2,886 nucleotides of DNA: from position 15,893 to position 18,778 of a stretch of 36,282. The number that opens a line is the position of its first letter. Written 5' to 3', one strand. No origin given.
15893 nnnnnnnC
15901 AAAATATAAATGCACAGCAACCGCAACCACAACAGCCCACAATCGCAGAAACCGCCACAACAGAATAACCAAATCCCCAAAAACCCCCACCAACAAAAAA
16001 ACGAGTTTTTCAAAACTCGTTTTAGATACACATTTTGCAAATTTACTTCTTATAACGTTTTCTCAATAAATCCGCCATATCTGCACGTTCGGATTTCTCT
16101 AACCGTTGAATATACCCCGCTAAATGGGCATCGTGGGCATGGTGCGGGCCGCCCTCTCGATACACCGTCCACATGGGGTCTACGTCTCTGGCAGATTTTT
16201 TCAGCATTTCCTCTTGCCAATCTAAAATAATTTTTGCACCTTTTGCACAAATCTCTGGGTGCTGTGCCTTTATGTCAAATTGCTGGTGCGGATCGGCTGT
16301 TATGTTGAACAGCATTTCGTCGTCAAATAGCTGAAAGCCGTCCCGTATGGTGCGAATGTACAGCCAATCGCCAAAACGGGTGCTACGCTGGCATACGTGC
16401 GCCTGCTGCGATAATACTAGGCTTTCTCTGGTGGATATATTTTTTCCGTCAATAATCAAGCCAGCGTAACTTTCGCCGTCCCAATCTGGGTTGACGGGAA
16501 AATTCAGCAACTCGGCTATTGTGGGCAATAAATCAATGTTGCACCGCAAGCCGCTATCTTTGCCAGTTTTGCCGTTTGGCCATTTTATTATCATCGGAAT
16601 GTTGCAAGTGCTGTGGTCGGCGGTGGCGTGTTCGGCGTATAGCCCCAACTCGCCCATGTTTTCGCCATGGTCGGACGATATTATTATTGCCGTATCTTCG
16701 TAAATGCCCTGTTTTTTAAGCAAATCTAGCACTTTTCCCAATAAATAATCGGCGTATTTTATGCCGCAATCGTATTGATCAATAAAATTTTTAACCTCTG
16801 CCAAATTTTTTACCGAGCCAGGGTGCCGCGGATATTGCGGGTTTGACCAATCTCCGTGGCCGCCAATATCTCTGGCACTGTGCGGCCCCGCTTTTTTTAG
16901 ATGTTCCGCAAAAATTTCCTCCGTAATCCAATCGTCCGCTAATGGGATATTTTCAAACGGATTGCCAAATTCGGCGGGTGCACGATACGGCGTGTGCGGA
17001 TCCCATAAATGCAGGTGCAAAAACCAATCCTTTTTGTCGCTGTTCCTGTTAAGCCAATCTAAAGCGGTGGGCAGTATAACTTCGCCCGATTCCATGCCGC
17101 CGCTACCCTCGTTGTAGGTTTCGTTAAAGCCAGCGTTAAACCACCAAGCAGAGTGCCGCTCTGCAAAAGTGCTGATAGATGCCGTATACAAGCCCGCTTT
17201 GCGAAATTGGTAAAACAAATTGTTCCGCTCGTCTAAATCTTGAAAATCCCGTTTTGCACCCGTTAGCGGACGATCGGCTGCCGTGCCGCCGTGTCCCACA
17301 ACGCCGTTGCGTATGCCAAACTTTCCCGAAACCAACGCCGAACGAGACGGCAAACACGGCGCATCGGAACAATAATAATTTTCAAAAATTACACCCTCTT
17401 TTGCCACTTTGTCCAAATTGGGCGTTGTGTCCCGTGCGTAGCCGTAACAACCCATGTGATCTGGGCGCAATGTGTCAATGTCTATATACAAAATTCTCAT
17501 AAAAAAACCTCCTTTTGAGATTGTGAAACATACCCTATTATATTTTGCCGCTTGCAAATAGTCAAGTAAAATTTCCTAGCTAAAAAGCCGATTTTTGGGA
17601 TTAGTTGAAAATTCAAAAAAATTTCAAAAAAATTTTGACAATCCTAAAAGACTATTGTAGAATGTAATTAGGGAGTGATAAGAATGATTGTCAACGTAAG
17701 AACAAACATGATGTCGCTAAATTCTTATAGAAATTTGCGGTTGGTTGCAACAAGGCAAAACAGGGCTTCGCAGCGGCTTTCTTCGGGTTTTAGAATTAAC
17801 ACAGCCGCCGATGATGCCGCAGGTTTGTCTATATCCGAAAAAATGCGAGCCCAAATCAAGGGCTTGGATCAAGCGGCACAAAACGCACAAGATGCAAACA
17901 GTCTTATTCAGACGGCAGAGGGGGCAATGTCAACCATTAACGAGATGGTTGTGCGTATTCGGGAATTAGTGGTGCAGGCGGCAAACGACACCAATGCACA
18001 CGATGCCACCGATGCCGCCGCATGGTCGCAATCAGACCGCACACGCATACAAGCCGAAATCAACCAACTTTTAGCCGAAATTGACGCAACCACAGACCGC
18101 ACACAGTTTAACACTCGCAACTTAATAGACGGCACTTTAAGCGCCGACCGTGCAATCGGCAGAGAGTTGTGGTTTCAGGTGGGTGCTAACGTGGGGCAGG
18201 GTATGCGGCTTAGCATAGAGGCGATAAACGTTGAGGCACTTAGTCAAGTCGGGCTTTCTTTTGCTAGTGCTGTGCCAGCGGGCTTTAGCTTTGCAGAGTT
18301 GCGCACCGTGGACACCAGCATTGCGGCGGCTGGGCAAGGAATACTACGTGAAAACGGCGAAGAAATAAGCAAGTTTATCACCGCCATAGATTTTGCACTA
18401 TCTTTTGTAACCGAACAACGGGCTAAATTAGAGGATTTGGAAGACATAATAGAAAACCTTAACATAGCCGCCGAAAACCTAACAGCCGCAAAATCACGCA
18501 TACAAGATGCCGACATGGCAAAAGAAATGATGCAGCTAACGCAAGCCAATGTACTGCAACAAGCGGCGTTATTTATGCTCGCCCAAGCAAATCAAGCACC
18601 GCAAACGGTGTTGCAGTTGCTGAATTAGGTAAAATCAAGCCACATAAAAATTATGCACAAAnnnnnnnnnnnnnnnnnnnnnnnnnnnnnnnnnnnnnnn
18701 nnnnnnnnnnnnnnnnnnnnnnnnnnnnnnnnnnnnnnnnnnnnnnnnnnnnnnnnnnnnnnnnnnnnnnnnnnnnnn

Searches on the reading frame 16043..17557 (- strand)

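Call 61: search_protein_families(library=pfam, proteins=[window:16043-17557:-], max_evalue=0.00001)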
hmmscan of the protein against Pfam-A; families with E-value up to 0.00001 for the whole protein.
window:16043-17557:- (504 aa): 2 families
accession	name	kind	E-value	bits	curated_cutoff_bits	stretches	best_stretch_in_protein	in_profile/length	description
PF00884.28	Sulfatase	-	7e-47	160.6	25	1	22-352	3-300/301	Sulfatase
PF01663.27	Phosphodiest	-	5e-09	36.7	23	1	24-298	3-220/342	Type I phosphodiesterase / nucleotide pyrophosphatase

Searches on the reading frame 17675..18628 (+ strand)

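Call 61: search_protein_families(library=pfam, proteins=[window:17675-18628:+], max_evalue=0.00001)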
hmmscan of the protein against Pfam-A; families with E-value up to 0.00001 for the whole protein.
window:17675-18628:+ (317 aa): 2 families
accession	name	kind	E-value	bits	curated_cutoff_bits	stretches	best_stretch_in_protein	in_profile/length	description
PF00669.25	Flagellin_N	-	7.7e-36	123.6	26.6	1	8-154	1-137/139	Bacterial flagellin N-terminal helical region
PF00700.27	Flagellin_C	-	4.1e-17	62.7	23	1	236-316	2-86/86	Bacterial flagellin C-terminal helical region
